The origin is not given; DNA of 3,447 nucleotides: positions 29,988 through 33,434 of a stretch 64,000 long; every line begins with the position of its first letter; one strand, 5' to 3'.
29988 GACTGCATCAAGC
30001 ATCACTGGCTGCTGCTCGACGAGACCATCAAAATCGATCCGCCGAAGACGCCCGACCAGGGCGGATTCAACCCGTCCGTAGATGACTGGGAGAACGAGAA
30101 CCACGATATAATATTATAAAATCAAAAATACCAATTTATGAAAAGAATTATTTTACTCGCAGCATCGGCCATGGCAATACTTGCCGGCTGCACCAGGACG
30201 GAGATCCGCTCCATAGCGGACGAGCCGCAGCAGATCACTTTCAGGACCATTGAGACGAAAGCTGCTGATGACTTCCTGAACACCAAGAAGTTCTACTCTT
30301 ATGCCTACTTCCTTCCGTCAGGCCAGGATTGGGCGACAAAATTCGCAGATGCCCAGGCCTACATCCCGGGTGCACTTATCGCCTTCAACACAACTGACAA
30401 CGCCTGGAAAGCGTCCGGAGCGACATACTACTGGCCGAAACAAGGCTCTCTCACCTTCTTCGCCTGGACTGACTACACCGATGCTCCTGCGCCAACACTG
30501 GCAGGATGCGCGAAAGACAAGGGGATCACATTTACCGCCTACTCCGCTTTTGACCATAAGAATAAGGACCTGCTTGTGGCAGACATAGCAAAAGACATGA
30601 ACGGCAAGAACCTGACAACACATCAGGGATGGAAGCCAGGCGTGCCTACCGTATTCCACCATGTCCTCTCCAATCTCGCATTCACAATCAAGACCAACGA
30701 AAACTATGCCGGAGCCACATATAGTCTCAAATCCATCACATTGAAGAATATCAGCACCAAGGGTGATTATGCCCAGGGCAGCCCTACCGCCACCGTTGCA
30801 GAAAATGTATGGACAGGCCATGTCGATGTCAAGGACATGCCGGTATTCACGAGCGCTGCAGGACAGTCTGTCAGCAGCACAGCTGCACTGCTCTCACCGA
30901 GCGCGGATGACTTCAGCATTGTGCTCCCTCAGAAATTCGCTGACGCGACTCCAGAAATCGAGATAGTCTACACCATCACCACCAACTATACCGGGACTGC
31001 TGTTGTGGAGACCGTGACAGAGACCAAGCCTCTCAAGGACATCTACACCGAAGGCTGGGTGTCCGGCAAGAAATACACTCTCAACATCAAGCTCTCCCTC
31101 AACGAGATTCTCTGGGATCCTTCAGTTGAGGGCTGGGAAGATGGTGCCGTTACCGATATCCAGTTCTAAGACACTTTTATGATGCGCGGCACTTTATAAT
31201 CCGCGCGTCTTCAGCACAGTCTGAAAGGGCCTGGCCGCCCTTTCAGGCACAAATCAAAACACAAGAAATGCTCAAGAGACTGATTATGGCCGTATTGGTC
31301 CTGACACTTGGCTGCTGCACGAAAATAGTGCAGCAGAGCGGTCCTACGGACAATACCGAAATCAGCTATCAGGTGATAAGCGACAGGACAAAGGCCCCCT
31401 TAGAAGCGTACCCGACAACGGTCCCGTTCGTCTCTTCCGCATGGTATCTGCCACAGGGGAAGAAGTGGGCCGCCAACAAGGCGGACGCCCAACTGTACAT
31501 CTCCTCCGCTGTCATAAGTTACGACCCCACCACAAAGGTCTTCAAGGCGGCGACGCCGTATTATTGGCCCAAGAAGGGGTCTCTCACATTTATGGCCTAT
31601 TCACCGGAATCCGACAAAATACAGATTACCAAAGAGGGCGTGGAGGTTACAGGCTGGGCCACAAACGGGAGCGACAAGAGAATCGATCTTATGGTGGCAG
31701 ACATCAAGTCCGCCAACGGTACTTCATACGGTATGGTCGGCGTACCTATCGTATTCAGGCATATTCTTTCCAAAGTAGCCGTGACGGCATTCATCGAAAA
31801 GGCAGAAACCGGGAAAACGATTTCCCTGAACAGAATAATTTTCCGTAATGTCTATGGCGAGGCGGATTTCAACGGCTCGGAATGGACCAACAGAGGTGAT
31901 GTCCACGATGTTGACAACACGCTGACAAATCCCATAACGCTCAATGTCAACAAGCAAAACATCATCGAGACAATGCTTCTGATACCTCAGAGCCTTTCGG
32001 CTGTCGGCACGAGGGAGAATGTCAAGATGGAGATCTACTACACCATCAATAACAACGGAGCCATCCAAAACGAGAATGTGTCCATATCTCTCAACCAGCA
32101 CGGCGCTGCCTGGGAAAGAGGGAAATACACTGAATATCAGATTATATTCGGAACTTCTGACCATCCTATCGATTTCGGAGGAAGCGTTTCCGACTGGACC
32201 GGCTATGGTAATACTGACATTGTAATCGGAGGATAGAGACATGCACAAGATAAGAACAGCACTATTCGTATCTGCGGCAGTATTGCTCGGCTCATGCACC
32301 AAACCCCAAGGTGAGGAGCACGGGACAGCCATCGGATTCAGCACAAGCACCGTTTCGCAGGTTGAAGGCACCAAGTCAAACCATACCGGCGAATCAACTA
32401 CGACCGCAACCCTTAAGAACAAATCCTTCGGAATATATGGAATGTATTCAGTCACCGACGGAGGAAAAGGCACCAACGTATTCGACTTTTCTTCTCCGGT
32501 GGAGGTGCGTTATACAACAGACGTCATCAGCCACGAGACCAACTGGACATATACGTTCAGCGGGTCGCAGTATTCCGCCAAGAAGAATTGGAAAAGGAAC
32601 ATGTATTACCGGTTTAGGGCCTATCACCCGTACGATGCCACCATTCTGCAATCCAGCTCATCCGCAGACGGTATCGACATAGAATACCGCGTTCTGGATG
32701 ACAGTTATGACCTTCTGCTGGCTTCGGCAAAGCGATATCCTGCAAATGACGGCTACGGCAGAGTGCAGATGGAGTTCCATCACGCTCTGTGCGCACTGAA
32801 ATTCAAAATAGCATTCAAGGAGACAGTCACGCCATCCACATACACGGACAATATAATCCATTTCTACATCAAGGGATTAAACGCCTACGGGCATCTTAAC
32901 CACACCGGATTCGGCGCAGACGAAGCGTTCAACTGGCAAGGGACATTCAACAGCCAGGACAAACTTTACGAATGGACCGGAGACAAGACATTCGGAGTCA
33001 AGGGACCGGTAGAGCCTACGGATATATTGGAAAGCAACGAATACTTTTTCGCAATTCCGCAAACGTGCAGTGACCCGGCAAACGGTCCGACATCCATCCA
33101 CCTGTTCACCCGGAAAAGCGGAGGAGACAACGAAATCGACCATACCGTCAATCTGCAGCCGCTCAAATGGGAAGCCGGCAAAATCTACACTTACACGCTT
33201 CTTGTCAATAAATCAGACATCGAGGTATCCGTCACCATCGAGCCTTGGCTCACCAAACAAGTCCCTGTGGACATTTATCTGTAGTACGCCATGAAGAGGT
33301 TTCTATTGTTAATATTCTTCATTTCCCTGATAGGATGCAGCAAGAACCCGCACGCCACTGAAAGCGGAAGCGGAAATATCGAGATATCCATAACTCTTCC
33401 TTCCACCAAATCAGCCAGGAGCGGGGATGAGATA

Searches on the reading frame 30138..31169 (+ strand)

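Call 7: search_protein_families(library=pfam, proteins=[window:30138-31169:+], max_evalue=0.01)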
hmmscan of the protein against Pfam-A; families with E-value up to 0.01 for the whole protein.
window:30138-31169:+ (343 aa): 2 families
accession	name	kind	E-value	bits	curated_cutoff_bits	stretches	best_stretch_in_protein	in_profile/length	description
PF13149.12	Mfa_like_1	-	2.3e-21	77.4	27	1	78-333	34-246/246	Fimbrillin-like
PF08139.17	LPAM_1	-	0.0079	17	20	1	1-18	1-17/18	Prokaryotic membrane lipoprotein lipid attachment site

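Call 50: search_protein_families(library=ncbifam, proteins=[window:30138-31169:+], max_evalue=0.001)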
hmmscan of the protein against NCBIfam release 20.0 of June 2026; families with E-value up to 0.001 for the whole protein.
window:30138-31169:+ (343 aa): 0 families

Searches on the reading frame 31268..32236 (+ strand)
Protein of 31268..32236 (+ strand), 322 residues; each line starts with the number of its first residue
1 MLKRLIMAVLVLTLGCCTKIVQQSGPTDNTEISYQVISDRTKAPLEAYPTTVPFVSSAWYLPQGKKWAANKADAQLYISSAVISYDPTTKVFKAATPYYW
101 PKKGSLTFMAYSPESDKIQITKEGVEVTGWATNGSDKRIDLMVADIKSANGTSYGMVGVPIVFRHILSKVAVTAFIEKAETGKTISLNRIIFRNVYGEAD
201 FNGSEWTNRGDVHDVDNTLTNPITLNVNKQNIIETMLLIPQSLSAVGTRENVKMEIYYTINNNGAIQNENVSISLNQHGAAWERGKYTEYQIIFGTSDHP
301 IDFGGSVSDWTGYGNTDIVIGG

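Call 7: search_protein_families(library=pfam, proteins=[window:31268-32236:+], max_evalue=0.01)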
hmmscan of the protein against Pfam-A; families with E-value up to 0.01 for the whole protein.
window:31268-32236:+ (322 aa): 1 family
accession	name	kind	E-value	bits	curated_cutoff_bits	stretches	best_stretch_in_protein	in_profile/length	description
PF13149.12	Mfa_like_1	-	2e-23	84.1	27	1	76-310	30-246/246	Fimbrillin-like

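Call 50: search_protein_families(library=ncbifam, proteins=[window:31268-32236:+], max_evalue=0.001)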
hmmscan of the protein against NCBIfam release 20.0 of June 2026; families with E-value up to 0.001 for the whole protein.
window:31268-32236:+ (322 aa): 0 families

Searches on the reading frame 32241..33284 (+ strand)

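Call 7: search_protein_families(library=pfam, proteins=[window:32241-33284:+], max_evalue=0.01)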
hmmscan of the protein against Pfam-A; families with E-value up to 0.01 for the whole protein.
window:32241-33284:+ (347 aa): 1 family
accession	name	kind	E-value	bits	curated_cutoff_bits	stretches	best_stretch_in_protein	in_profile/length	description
PF13149.12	Mfa_like_1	-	4.1e-19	70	27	1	54-336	5-246/246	Fimbrillin-like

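Call 50: search_protein_families(library=ncbifam, proteins=[window:32241-33284:+], max_evalue=0.001)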
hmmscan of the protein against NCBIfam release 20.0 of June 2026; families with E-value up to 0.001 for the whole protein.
window:32241-33284:+ (347 aa): 0 families
